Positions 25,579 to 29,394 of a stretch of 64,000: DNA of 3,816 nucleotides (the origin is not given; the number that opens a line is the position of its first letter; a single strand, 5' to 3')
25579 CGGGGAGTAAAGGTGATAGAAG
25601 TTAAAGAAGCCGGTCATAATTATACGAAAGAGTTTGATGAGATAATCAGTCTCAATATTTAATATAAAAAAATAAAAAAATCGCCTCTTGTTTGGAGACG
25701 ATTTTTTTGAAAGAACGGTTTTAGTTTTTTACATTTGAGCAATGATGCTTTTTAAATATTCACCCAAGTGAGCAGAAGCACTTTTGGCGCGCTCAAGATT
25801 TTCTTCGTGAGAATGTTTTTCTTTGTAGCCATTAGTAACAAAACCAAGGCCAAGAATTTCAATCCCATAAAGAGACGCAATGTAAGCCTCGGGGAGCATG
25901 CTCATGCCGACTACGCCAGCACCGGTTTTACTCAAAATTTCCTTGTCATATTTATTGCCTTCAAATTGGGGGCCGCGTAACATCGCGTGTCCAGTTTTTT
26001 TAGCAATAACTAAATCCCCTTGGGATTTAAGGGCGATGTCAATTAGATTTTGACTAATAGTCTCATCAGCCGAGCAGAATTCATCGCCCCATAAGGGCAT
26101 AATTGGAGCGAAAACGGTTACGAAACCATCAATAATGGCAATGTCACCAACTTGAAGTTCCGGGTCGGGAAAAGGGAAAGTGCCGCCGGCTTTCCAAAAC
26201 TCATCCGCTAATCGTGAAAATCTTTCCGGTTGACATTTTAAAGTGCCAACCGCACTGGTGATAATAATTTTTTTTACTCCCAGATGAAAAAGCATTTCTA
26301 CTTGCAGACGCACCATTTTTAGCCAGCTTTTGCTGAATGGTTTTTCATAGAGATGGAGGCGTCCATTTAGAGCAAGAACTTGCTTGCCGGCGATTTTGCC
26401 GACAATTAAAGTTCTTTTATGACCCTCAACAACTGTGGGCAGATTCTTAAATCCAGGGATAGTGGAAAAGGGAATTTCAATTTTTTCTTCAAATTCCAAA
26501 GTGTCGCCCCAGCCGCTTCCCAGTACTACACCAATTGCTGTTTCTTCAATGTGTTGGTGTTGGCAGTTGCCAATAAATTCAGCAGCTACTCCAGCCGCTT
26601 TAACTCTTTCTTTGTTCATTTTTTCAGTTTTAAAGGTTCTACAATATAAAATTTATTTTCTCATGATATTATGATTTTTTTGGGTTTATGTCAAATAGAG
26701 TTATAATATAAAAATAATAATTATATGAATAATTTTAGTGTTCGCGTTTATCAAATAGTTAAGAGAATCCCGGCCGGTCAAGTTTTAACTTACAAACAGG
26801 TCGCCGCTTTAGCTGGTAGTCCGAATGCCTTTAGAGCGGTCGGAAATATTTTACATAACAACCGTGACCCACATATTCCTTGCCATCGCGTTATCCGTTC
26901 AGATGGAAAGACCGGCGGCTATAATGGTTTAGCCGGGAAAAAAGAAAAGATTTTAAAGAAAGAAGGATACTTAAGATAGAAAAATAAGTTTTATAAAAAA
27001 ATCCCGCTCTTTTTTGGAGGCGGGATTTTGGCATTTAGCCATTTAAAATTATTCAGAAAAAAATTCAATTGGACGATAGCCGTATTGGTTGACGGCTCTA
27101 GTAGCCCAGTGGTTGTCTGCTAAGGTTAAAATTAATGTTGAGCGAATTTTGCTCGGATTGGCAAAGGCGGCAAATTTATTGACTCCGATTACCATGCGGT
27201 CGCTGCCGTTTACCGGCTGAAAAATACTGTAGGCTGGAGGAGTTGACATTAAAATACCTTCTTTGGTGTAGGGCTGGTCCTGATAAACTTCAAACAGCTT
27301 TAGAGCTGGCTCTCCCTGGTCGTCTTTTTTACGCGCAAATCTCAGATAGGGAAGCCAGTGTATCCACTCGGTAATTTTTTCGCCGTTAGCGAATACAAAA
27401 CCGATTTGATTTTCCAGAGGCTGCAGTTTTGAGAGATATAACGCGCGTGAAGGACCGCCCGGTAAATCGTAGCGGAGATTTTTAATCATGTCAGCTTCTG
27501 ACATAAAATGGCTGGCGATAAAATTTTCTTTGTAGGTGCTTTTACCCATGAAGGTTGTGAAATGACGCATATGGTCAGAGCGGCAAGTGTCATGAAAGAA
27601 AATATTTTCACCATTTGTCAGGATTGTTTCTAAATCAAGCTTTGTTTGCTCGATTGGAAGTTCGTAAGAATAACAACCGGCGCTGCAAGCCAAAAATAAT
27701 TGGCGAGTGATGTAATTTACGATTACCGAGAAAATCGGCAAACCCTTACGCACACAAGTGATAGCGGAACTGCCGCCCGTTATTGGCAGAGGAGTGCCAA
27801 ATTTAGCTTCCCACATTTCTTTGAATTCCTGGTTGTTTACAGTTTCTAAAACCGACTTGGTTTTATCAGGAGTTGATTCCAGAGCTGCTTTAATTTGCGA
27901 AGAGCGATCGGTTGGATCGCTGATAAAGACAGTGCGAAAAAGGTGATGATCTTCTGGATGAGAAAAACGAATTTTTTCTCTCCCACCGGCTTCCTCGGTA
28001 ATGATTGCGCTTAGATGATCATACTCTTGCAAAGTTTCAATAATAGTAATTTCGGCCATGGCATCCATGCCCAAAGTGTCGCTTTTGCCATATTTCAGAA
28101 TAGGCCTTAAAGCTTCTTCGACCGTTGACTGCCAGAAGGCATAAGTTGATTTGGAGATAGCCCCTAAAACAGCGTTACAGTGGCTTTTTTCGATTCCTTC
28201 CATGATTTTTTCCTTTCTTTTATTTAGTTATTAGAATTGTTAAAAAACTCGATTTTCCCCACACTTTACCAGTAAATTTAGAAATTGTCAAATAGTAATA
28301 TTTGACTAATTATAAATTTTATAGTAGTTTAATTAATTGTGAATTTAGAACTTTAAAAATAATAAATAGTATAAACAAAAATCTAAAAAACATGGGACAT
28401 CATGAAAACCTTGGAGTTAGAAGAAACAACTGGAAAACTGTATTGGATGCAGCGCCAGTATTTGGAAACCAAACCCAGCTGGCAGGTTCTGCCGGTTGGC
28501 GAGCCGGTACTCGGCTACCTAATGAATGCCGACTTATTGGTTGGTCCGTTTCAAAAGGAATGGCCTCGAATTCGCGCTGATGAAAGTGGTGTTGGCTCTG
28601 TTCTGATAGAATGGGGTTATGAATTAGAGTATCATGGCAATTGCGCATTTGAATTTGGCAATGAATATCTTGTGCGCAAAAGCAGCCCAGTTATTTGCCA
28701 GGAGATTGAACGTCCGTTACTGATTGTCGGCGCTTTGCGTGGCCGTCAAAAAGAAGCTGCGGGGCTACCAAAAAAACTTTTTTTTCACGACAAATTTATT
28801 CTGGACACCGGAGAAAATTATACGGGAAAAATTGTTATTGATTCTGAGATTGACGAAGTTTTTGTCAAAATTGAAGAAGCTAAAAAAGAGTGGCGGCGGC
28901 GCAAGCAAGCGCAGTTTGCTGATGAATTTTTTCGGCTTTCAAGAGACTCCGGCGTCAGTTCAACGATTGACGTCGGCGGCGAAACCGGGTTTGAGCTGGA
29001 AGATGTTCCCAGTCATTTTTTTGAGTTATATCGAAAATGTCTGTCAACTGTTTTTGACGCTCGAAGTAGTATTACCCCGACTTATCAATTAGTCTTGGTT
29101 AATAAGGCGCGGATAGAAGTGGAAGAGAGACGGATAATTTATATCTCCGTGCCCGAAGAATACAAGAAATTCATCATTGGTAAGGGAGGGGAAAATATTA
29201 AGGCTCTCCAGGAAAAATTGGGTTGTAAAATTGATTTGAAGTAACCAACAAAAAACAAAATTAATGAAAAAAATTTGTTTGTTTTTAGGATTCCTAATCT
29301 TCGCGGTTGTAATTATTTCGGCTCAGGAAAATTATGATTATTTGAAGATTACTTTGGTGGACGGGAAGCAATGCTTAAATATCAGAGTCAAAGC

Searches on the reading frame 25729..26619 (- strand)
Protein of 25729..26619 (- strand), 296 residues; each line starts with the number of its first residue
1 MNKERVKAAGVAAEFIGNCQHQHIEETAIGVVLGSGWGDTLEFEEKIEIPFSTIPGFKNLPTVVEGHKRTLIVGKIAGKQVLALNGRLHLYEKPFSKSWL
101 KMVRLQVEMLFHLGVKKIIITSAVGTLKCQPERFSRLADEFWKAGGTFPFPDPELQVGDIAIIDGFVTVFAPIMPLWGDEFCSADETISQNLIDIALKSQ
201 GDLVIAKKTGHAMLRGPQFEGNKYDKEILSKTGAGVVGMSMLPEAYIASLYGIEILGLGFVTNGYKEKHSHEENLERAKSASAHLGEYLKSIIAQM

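Call 23: search_protein_families(library=pfam, max_evalue=0.001, proteins=[window:25729-26619:-])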
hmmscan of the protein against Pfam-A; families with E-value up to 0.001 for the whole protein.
window:25729-26619:- (296 aa): 1 family
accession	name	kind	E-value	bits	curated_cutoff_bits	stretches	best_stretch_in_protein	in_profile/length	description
PF01048.26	PNP_UDP_1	-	2.3e-19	70.2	25.1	2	152-294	83-233/233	Phosphorylase superfamily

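Call 58: find_homologous_proteins(query=window:25729-26619:-, max_evalue=1e-40)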
Query window:25729-26619:- (296 aa): 182 proteins with E <= 1e-40 among 2091 candidates; the best 120 are listed.
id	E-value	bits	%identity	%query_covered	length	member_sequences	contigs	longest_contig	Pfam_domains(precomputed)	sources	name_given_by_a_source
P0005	3.3e-195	665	100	100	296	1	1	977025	PF01048.27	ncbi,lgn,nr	ncbi:MAG: purine-nucleoside phosphorylase [Candidatus Falkowbacteria bacterium]|nr:MAG: purine-nucle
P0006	5.3e-164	563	84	100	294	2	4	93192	PF01048.27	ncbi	-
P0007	1.0e-128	447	69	100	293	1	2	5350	PF01048.27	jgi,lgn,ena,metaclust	metaclust:\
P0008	9.8e-126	437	66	100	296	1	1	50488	PF01048.27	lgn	-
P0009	2.1e-123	430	66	100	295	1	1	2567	PF01048.27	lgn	-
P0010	2.7e-123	429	66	100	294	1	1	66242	PF01048.27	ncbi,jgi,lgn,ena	ncbi:MAG: hypothetical protein WCT50_04270 [Patescibacteria group bacterium]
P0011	2.4e-120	419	65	100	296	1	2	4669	PF01048.27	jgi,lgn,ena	jgi:purine nucleoside phosphorylase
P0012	1.2e-119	417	66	100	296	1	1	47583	PF01048.27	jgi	jgi:purine-nucleoside phosphorylase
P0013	2.6e-119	416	65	100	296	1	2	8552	PF01048.27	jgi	jgi:purine-nucleoside phosphorylase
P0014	6.7e-111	388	63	100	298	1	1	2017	PF01048.27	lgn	-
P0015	2.2e-103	364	59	100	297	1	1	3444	PF01048.27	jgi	jgi:purine-nucleoside phosphorylase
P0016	1.6e-95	338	57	100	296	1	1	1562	PF01048.27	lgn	-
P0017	2.5e-93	331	57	91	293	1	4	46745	PF01048.27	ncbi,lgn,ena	-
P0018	3.1e-93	330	55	100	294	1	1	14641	PF01048.27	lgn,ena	-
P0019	1.9e-88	315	58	91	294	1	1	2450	PF01048.27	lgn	-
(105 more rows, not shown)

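Call 59: find_encoding_contigs(protein=P0006, flank=10000, max_places=2)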
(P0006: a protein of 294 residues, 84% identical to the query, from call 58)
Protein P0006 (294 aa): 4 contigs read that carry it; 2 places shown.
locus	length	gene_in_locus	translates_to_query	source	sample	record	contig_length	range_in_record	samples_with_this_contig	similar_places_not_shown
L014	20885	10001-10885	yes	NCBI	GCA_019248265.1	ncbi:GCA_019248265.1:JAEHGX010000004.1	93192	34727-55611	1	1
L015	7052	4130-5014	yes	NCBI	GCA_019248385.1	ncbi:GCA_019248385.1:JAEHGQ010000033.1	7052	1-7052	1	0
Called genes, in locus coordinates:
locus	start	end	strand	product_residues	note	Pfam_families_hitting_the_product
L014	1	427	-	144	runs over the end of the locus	PF00293:NUDIX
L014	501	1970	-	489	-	PF00270:DEAD, PF04851:ResIII, PF00271:Helicase_C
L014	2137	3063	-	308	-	PF01544:CorA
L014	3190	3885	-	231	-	-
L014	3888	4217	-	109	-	-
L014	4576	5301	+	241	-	-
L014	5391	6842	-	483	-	PF03193:RsgA_GTPase (faint), PF00005:ABC_tran, PF02463:SMC_N (faint), PF13191:AAA_16 (faint), PF13401:AAA_22 (faint), PF13555:AAA_29 (faint), PF13304:AAA_21 (faint), PF00005:ABC_tran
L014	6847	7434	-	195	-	PF23477:zf_Tbcl_2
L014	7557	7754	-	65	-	PF00313:CSD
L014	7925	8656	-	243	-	-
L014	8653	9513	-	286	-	PF00013:KH_1 (weak)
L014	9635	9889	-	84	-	PF01035:DNA_binding_1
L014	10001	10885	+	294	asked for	PF01048:PNP_UDP_1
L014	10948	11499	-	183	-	-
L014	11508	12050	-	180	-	PF00293:NUDIX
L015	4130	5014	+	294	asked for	PF01048:PNP_UDP_1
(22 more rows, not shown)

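Call 60: find_encoding_contigs(protein=P0008, flank=10000, max_places=2)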
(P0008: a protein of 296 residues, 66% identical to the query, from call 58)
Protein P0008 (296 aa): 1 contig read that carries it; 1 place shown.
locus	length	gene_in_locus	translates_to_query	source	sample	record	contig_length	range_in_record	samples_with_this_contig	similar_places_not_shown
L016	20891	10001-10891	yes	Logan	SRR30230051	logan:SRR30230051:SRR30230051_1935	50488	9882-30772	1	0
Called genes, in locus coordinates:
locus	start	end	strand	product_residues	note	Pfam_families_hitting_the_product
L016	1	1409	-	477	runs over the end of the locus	PF00270:DEAD, PF04851:ResIII (weak), PF00271:Helicase_C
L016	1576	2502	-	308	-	PF01544:CorA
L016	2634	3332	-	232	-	-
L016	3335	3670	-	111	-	-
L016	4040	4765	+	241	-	-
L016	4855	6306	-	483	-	PF03193:RsgA_GTPase (faint), PF00005:ABC_tran, PF02463:SMC_N (faint), PF13191:AAA_16 (faint), PF13401:AAA_22 (faint), PF13555:AAA_29 (faint), PF13304:AAA_21 (faint), PF00005:ABC_tran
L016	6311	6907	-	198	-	PF23477:zf_Tbcl_2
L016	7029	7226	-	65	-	PF00313:CSD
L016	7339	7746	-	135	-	PF00293:NUDIX, PF14815:NUDIX_4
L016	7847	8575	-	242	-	-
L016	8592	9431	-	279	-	PF07650:KH_2 (weak), PF00013:KH_1 (weak)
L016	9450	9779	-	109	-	-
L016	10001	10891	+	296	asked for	PF01048:PNP_UDP_1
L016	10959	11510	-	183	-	-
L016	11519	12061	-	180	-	PF00293:NUDIX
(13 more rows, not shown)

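Call 61: find_encoding_contigs(protein=P0012, flank=10000, max_places=2)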
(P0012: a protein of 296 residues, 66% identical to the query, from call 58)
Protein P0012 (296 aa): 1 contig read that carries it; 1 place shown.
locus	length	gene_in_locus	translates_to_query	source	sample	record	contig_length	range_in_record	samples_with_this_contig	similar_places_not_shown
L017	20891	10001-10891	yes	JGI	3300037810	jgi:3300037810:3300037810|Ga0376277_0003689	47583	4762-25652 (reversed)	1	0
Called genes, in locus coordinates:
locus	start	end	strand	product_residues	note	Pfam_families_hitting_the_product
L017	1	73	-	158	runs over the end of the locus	PF03073:TspO_MBR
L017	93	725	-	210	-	PF03848:TehB (weak), PF13489:Methyltransf_23, PF05175:MTS, PF02353:CMAS (weak), PF13847:Methyltransf_31, PF08241:Methyltransf_11, PF08242:Methyltransf_12, PF13649:Methyltransf_25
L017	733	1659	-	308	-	PF01544:CorA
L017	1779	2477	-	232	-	-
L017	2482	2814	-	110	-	-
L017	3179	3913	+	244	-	-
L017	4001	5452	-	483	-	PF00005:ABC_tran, PF02463:SMC_N (faint), PF03193:RsgA_GTPase (faint), PF13191:AAA_16 (faint), PF13401:AAA_22 (faint), PF13555:AAA_29 (faint), PF13304:AAA_21 (faint), PF00005:ABC_tran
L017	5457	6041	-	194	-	PF23477:zf_Tbcl_2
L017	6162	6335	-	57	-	PF00313:CSD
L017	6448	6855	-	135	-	PF00293:NUDIX, PF14815:NUDIX_4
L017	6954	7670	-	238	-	-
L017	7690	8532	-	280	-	PF00013:KH_1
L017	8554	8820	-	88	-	-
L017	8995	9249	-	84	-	PF01035:DNA_binding_1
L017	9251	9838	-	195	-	-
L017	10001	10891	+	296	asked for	PF01048:PNP_UDP_1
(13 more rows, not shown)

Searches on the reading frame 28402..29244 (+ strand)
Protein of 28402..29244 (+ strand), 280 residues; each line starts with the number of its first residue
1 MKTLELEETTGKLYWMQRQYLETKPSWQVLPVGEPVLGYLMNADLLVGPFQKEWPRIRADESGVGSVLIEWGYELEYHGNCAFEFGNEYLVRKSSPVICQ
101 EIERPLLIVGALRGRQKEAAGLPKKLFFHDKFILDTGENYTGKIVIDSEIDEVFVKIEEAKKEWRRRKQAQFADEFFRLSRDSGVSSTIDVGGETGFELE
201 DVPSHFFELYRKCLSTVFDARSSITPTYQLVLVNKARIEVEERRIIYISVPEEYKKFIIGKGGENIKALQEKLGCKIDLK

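Call 15: search_protein_families(library=pfam, max_evalue=0.01, proteins=[window:28402-29244:+])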
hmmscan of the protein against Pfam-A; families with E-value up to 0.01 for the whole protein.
window:28402-29244:+ (280 aa): 2 families
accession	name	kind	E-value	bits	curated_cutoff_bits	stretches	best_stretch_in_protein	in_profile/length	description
PF00013.35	KH_1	-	1.7e-09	37.7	21.5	1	246-278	2-34/66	KH domain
PF07650.23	KH_2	-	4.6e-06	26.8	22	1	233-277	15-58/78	KH domain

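Call 18: find_related_loci(query=window:28402-29244:+, collection=genome_contigs, flank=10000)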
Query window:28402-29244:+ (280 aa) in genome_contigs; peptide patterns used: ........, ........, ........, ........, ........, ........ (x = any residue, [..] = any of these).
132 stretches matched a pattern; 4 encode a relative of the query (tblastn E <= 1e-3); 4 distinct loci.
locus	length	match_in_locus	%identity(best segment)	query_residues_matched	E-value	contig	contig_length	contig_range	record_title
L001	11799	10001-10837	73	1-280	5e-136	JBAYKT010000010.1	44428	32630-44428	MAG: Patescibacteria group bacterium isolate SO_2016_GW1_86 scaffold01603_OW334_2016, whole genome shotgun sequence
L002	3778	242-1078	68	1-280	4e-132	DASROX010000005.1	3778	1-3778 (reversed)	MAG TPA_asm: Candidatus Saccharimonadales bacterium isolate SMAG_U10279 k141_26202, whole genome shotgun sequence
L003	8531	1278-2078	54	7-277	9e-95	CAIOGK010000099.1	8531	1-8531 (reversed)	Candidatus Falkowbacteria bacterium isolate Loclat_bin-04004 genome assembly, contig: bin-04004:099/137, whole genome sh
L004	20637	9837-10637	51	7-277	6e-90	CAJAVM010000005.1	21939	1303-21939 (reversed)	uncultured bacterium isolate Loc080925-6m_bin-0519 genome assembly, contig: bin-0519:05/27, whole genome shotgun sequenc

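Call 29: find_related_loci(query=A2, collection=metagenome_contigs, flank=10000)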
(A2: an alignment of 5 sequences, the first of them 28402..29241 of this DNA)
Query A2 (280 aa) in metagenome_contigs; peptide patterns used: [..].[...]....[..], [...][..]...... (x = any residue, [..] = any of these).
600 stretches matched a pattern (row limit reached: there are more); 4 encode a relative of the query (tblastn E <= 1e-3); 4 distinct loci.
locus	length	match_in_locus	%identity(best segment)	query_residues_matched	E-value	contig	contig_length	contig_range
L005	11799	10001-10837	73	1-280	5e-136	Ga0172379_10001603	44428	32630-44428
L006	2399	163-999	75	1-280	5e-137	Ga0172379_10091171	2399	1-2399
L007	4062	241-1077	68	1-280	1e-131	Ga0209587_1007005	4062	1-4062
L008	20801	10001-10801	51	7-277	1e-86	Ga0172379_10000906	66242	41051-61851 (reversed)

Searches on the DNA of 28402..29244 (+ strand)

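Call 24: search_rna_families(sources=[L001, L002, L003, L004], threshold=gathering)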
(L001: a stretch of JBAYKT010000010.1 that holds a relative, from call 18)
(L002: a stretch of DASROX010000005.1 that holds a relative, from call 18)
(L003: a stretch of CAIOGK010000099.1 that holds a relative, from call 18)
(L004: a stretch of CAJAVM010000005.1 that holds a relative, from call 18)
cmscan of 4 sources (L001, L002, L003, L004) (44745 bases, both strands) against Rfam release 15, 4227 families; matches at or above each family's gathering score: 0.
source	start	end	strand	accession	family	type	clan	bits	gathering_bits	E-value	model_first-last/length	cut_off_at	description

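Call 54: search_rna_families(sources=[L006, L007, L008, L009, L010, L013], threshold=gathering)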
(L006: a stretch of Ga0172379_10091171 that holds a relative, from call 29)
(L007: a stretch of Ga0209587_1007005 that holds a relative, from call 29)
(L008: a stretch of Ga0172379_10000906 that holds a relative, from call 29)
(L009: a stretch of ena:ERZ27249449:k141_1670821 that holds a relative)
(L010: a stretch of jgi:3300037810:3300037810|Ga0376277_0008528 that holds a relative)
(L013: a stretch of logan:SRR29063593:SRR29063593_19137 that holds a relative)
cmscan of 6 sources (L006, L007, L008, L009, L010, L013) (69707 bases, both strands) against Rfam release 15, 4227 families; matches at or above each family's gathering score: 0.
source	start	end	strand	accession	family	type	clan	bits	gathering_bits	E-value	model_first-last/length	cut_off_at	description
